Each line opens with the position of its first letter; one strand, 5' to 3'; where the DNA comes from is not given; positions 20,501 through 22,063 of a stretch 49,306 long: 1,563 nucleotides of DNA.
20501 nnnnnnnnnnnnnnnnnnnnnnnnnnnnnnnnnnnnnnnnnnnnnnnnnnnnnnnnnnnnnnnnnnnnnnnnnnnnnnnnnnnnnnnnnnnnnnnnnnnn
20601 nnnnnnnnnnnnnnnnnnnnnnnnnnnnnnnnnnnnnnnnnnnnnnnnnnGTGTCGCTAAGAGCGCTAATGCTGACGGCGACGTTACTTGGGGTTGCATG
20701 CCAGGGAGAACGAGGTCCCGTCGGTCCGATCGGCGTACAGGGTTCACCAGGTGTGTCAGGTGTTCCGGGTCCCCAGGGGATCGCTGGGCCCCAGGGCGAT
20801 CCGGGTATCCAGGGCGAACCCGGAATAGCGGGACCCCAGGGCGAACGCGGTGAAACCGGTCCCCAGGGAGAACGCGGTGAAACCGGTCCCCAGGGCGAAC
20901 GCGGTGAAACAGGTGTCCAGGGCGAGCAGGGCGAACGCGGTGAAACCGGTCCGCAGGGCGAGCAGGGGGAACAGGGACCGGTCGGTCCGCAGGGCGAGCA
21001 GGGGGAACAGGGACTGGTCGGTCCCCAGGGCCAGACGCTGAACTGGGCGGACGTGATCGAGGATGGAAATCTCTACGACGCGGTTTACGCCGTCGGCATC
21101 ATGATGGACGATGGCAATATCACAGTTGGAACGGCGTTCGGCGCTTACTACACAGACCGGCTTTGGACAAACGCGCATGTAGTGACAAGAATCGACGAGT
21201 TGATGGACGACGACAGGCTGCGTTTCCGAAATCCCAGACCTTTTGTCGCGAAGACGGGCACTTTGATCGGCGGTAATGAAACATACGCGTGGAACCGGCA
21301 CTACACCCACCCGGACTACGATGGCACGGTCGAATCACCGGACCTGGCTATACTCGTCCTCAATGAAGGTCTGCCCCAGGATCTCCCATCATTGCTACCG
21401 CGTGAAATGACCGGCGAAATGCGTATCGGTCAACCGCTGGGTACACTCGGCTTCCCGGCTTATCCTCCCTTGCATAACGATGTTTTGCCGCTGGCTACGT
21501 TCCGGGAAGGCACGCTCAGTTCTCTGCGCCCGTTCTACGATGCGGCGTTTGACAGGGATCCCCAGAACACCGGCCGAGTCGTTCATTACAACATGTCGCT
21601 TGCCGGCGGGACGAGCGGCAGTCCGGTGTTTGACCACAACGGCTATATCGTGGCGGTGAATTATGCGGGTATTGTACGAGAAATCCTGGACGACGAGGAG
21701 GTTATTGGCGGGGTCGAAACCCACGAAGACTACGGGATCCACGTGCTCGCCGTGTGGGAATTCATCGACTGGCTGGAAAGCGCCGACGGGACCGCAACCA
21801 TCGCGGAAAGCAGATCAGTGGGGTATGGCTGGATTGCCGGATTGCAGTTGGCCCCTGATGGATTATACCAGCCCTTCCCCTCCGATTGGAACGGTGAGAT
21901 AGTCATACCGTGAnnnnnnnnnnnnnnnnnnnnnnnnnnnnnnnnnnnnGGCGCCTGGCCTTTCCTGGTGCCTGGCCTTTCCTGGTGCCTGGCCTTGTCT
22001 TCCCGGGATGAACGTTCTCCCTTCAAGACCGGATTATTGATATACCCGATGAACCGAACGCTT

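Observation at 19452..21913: Tandem paralogous lipoproteins: collagen-like triple-helix stalk directly fused to a trypsin-like serine protease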

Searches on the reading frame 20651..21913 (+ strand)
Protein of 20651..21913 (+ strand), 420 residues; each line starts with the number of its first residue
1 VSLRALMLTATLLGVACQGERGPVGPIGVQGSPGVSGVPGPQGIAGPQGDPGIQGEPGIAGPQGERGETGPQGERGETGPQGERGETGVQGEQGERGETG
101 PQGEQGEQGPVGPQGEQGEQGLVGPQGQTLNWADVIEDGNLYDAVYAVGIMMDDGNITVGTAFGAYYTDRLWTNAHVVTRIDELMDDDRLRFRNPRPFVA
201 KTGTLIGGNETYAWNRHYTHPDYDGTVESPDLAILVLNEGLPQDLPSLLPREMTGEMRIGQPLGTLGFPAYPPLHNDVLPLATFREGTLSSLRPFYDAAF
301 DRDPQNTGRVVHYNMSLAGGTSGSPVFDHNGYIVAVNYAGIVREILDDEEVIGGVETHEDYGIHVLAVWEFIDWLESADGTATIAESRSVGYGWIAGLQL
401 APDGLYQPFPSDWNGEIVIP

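Call 3: search_protein_families(library=pfam, proteins=[window:20651-21913:+], max_evalue=1)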
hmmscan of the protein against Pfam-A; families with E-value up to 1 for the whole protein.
window:20651-21913:+ (420 aa): 5 families
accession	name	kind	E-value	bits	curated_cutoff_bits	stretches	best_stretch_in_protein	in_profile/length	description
PF01391.23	Collagen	-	1.3e-19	70.1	27.2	2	70-128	1-59/60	Collagen triple helix repeat (20 copies)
PF13365.12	Trypsin_2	-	8.1e-14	53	27.6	1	170-336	10-144/144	Trypsin-like peptidase domain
PF00949.27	Peptidase_S7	-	0.0035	17.6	20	1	305-351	80-125/131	Peptidase S7, Flavivirus NS3 serine protease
PF01732.22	Mycop_pep_DUF31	-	0.0088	16.2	27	1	314-339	321-346/346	Mycoplasma peptidase (DUF31)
PF10459.15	Peptidase_S46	-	0.13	11.3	22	1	317-342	630-655/698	Peptidase S46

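Call 4: search_protein_families(library=ncbifam, proteins=[window:20651-21913:+], max_evalue=1)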
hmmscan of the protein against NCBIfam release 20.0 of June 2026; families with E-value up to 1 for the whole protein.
window:20651-21913:+ (420 aa): 7 families
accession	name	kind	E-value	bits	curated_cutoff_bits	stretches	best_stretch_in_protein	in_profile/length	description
NF038329.2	gly_rich_SclB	equivalog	1.2e-24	87.1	325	1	17-132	118-233/442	LPXTG-anchored collagen-like adhesin Scl2/SclB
NF038330.1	adhesin_SclA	exception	3.8e-21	76.2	400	1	18-131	122-235/405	LPXTG-anchored collagen-like adhesin Scl1/SclA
NF046116.1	adhesin_Lcl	equivalog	7.8e-21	74.1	500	1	17-127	85-198/431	collagen-like adhesin Lcl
NF045841.1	Ig_SerProt_MIP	equivalog_domain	0.0064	16.2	125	1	313-341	306-334/401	MIP family Ig-specific serine endopeptidase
NF038313.3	HisXaaSer_A4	exception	0.022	15.7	55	0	79-100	52-73/93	His-Xaa-Ser repeat protein HxsA4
NF045842.1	MIP_near_MIB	exception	0.055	12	305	1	314-340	636-662/740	Ig-specific serine endopeptidase MIP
NF053519.1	DipepPtdsDpp7Prph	equivalog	0.1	11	1200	1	315-340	637-662/708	dipeptidyl-peptidase Dpp7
